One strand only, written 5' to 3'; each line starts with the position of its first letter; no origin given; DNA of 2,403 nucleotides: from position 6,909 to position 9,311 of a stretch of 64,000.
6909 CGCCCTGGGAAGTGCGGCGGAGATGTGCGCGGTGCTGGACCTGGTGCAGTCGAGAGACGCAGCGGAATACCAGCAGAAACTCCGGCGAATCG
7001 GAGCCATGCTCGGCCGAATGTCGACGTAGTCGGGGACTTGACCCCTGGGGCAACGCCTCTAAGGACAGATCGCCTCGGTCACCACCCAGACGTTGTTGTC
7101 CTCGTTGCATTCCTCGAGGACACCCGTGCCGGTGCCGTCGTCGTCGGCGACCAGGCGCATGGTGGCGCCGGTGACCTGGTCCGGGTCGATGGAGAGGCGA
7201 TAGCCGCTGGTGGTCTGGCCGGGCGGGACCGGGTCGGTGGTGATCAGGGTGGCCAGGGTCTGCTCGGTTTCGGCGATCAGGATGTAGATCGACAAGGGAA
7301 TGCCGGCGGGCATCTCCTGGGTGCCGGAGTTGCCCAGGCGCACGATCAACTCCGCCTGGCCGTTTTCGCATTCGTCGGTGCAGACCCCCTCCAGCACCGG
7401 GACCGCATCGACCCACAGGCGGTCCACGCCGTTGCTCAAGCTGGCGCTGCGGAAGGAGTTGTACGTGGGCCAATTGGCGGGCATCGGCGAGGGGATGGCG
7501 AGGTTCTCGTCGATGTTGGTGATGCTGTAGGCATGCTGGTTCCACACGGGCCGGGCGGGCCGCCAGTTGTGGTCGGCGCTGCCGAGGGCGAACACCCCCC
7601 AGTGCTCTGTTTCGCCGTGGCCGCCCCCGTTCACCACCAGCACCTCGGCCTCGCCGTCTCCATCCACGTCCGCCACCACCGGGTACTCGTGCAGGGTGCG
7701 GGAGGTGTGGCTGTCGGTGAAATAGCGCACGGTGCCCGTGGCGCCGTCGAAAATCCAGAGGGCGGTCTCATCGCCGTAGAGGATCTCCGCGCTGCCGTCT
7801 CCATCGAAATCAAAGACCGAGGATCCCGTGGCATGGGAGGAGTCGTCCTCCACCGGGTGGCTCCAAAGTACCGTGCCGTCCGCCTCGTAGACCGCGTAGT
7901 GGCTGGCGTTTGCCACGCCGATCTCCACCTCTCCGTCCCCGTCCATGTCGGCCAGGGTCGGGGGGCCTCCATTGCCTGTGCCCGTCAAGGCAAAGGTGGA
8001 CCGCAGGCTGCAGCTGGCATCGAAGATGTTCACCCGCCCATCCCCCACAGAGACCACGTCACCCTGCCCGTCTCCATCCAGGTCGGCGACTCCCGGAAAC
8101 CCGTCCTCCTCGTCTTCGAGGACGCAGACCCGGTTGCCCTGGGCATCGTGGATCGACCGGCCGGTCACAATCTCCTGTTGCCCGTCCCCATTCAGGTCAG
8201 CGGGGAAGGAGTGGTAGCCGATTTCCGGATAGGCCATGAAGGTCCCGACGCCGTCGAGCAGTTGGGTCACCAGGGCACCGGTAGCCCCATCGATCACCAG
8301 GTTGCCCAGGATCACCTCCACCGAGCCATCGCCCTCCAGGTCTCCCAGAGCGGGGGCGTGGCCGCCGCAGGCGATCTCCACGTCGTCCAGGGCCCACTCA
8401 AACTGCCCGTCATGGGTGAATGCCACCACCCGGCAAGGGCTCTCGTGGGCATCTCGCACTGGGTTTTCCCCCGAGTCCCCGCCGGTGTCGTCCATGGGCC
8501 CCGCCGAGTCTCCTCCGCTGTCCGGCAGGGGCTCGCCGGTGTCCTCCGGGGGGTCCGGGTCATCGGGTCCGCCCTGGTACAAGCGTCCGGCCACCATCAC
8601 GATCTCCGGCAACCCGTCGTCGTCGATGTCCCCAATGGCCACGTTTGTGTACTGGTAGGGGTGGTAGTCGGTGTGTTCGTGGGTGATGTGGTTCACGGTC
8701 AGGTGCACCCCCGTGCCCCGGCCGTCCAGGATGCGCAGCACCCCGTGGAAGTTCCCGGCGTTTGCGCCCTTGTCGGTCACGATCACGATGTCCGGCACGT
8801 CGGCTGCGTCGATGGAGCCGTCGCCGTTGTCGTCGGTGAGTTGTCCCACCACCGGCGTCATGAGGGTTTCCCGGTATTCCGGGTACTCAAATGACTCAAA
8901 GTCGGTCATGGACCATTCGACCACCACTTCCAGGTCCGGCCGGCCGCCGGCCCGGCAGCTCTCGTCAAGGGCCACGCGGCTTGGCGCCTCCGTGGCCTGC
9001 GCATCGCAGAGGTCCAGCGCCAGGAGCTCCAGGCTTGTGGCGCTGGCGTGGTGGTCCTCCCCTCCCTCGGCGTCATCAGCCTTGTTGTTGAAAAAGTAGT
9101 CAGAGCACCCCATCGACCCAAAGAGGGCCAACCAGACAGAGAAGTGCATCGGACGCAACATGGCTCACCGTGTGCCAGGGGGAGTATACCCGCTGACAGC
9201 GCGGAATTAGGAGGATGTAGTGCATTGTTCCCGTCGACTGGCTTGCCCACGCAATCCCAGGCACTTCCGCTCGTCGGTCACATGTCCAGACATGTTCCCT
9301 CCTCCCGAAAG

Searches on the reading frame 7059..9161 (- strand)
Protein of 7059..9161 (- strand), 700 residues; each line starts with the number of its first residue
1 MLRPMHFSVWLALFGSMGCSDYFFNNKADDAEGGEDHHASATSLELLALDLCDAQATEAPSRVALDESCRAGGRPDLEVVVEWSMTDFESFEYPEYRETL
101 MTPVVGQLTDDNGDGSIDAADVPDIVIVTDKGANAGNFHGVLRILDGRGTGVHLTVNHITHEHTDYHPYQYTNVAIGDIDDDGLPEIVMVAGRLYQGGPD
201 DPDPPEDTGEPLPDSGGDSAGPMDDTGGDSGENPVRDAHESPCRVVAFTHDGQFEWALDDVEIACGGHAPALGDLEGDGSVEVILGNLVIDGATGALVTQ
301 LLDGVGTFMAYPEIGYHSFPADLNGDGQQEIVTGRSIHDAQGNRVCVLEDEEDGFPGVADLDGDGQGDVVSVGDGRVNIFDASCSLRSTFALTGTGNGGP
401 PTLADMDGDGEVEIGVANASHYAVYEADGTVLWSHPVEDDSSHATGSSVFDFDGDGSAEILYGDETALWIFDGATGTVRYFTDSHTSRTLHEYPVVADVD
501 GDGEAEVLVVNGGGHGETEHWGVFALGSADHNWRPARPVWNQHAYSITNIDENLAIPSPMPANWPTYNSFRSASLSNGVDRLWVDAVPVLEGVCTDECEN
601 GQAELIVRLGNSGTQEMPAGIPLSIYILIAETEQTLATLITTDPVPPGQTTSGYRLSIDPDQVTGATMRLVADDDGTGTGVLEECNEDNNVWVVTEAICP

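Call 72: search_protein_families(library=pfam, proteins=[window:7059-9161:-], max_evalue=0.0001)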
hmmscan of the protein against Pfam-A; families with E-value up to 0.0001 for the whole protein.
window:7059-9161:- (700 aa): 3 families
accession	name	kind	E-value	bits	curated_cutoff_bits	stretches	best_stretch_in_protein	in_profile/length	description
PF13517.12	FG-GAP_3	-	1.5e-24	86.8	26.9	2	451-509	1-61/61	FG-GAP-like repeat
PF01839.29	FG-GAP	-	1.9e-09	37.6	22.1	0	495-514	6-25/37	FG-GAP repeat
PF00404.24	Dockerin_1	-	3e-05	24.5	22.9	0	373-412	6-44/57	Dockerin type I domain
